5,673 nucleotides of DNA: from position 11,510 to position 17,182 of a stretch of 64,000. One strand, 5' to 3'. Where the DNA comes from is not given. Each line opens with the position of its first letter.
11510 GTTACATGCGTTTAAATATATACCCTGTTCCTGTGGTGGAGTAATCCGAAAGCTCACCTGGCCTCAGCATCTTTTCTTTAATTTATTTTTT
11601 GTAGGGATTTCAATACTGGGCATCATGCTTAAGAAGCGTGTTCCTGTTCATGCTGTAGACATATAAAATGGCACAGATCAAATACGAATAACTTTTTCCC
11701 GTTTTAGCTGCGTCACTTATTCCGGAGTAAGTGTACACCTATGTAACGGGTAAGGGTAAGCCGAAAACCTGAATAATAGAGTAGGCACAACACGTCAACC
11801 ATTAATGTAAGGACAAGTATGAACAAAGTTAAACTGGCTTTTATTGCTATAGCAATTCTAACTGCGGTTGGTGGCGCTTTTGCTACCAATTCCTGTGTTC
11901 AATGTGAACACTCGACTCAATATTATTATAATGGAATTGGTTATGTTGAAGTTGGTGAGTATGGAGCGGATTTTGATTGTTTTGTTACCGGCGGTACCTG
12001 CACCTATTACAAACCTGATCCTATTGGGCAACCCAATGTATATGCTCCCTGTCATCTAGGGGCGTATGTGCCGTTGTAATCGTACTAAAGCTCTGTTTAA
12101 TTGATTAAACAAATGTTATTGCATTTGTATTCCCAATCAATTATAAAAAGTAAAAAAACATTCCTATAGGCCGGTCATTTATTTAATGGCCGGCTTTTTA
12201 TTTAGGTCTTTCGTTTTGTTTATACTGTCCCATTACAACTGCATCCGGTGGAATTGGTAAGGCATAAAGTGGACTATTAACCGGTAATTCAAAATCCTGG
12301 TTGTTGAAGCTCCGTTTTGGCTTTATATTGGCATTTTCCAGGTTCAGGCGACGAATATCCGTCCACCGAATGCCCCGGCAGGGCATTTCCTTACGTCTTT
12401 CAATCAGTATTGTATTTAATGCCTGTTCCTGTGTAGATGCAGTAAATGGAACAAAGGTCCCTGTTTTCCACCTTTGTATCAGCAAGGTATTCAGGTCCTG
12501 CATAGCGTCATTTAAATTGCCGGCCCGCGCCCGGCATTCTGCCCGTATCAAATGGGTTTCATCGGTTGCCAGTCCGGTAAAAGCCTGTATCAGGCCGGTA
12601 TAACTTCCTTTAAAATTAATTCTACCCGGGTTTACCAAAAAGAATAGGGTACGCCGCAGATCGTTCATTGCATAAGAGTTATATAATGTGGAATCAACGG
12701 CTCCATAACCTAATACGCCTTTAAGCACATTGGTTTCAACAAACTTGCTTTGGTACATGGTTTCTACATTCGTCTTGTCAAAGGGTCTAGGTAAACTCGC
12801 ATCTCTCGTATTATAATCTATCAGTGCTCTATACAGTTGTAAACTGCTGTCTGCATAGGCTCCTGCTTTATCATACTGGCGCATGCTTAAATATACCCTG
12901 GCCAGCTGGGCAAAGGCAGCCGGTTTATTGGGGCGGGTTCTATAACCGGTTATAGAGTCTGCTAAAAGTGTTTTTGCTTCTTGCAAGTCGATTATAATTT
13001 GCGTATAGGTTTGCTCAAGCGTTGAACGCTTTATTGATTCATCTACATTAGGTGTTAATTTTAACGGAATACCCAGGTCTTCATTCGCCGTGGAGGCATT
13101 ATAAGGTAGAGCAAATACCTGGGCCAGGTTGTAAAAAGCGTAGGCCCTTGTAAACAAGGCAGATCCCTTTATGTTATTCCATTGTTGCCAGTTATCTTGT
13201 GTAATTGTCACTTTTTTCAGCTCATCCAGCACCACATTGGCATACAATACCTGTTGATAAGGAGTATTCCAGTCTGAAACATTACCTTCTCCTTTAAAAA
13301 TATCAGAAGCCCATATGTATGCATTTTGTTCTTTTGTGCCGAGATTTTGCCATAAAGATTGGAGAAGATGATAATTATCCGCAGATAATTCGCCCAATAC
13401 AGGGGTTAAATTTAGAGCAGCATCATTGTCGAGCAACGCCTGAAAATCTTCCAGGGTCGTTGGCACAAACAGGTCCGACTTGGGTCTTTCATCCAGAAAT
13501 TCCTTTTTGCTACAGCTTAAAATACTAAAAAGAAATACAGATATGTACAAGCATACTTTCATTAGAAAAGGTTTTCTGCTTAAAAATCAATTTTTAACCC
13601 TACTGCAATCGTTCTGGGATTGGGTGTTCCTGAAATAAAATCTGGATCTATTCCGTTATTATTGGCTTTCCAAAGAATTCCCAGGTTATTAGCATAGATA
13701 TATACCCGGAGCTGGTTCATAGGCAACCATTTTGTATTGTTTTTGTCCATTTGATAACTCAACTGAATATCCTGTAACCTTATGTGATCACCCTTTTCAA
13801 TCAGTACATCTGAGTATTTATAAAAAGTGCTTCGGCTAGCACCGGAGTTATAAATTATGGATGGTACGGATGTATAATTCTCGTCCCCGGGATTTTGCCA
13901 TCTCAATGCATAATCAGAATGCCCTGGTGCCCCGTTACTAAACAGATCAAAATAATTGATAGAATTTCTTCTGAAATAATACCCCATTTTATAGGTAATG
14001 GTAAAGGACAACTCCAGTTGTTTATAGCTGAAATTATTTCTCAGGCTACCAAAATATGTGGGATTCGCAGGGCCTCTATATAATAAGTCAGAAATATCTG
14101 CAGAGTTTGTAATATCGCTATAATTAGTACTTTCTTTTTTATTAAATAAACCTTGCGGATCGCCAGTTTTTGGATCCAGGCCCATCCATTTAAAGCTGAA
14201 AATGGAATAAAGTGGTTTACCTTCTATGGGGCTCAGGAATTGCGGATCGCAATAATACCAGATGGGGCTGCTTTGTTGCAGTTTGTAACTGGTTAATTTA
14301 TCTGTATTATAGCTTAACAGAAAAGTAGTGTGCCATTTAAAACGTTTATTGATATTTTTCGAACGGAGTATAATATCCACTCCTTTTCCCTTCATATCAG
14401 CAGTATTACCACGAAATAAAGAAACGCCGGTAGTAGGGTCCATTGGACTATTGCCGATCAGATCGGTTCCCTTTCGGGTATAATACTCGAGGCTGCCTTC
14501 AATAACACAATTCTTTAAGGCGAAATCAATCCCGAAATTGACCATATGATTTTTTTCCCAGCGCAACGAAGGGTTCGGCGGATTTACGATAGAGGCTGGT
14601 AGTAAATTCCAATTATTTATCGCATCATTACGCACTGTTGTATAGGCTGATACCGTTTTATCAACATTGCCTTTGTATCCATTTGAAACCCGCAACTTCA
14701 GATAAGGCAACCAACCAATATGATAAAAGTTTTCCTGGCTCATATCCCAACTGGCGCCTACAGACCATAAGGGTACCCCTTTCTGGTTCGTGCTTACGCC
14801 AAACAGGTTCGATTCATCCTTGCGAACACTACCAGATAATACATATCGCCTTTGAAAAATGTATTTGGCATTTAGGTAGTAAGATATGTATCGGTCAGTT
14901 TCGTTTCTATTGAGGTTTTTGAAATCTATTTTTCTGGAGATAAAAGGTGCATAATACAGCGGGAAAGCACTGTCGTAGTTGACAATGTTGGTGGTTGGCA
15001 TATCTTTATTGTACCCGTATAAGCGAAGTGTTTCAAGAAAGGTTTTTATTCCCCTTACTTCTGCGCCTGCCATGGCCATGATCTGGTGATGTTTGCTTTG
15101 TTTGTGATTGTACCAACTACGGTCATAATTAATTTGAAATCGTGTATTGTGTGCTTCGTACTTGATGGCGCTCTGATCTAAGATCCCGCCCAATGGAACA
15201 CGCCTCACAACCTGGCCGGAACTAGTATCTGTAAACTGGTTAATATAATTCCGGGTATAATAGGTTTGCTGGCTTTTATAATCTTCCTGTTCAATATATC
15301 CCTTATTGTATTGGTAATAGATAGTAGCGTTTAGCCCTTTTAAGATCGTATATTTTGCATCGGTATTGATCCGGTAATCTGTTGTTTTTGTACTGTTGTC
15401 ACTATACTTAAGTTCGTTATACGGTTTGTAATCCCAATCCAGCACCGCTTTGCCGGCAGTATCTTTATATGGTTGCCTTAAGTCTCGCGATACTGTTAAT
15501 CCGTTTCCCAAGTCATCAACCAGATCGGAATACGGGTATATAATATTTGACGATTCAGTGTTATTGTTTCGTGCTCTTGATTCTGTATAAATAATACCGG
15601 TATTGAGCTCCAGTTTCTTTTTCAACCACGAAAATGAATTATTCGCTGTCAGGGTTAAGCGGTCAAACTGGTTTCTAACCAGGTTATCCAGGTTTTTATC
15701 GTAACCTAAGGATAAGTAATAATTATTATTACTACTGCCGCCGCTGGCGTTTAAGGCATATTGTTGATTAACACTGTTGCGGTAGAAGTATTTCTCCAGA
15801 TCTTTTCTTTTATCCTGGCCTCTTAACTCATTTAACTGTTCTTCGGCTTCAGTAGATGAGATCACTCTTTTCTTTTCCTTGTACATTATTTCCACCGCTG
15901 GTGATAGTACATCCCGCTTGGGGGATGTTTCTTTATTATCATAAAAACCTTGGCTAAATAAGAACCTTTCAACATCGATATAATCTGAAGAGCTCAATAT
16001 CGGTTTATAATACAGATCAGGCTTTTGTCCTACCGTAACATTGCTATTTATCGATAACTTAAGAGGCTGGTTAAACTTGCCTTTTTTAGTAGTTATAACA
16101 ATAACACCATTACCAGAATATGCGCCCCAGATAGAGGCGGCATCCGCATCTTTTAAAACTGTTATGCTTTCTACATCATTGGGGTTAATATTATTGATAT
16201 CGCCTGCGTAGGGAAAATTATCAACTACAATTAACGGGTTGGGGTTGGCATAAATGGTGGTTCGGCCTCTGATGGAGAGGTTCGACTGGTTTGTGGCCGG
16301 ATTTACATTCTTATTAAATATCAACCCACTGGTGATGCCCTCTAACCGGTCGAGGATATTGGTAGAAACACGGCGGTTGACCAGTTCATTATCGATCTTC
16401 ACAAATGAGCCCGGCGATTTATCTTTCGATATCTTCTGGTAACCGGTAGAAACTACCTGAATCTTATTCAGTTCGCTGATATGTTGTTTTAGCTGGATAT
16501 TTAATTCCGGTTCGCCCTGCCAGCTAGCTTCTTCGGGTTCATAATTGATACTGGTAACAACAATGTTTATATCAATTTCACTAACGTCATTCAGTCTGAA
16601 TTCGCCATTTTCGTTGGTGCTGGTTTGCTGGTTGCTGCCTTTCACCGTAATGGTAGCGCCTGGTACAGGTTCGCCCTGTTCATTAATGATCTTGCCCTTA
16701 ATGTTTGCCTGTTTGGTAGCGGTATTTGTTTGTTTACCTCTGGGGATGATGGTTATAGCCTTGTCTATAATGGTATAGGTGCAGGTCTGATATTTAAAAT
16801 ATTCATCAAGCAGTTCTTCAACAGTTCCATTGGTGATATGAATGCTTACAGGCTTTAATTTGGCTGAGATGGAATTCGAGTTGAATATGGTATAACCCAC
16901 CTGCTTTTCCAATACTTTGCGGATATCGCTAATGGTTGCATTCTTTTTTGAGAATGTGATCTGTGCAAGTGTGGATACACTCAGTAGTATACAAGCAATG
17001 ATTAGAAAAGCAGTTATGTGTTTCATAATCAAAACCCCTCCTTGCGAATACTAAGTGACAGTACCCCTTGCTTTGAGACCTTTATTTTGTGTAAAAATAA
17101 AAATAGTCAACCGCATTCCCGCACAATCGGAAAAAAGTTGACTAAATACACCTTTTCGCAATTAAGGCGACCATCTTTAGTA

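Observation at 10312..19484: SusCD locus with no glycan enzymes converges on the microprotein/MauE genes: possible peptide sensing or transport circuit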

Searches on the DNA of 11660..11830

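Call 55: search_rna_families(source=window, start=11660, end=11830, threshold=evalue, max_evalue=1, show_alignments=2)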
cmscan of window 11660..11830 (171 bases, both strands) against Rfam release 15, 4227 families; matches with E-value up to 1: 1.
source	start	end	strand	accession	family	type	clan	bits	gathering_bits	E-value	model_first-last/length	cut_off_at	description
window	11751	11787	+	RF02914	DUF805b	Cis-reg;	CL00115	42.7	35.6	2.3e-11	1-35/35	no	DUF805b RNA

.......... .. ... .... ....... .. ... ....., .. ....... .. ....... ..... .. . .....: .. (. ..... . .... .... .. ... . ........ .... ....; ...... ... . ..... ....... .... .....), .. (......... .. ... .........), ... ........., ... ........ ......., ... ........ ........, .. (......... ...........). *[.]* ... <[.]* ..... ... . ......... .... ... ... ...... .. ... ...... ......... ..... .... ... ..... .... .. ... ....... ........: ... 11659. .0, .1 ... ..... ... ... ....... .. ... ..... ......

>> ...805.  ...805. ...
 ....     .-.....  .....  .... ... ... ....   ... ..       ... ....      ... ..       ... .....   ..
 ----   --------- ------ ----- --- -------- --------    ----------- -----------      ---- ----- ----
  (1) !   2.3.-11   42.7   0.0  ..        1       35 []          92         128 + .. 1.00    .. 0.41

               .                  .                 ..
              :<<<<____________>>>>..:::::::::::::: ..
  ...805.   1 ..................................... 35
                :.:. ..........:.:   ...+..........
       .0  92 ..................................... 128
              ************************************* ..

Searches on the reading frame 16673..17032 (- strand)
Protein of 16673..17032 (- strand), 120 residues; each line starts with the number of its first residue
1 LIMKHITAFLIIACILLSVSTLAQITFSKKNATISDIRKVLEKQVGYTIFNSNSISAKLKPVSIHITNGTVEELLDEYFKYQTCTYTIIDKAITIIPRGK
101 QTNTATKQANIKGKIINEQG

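Call 9: search_protein_families(library=pfam, proteins=[window:16673-17032:-], max_evalue=10)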
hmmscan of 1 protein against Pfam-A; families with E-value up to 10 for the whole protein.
window:16673-17032:- (120 aa): 2 families
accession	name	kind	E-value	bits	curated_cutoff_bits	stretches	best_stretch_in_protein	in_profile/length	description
PF16344.10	FecR_C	-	0.048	14.1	24.4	1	30-95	5-70/70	FecR, C-terminal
PF07660.19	STN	-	0.05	13.9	28.4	1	47-97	1-51/52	Secretin and TonB N terminus short domain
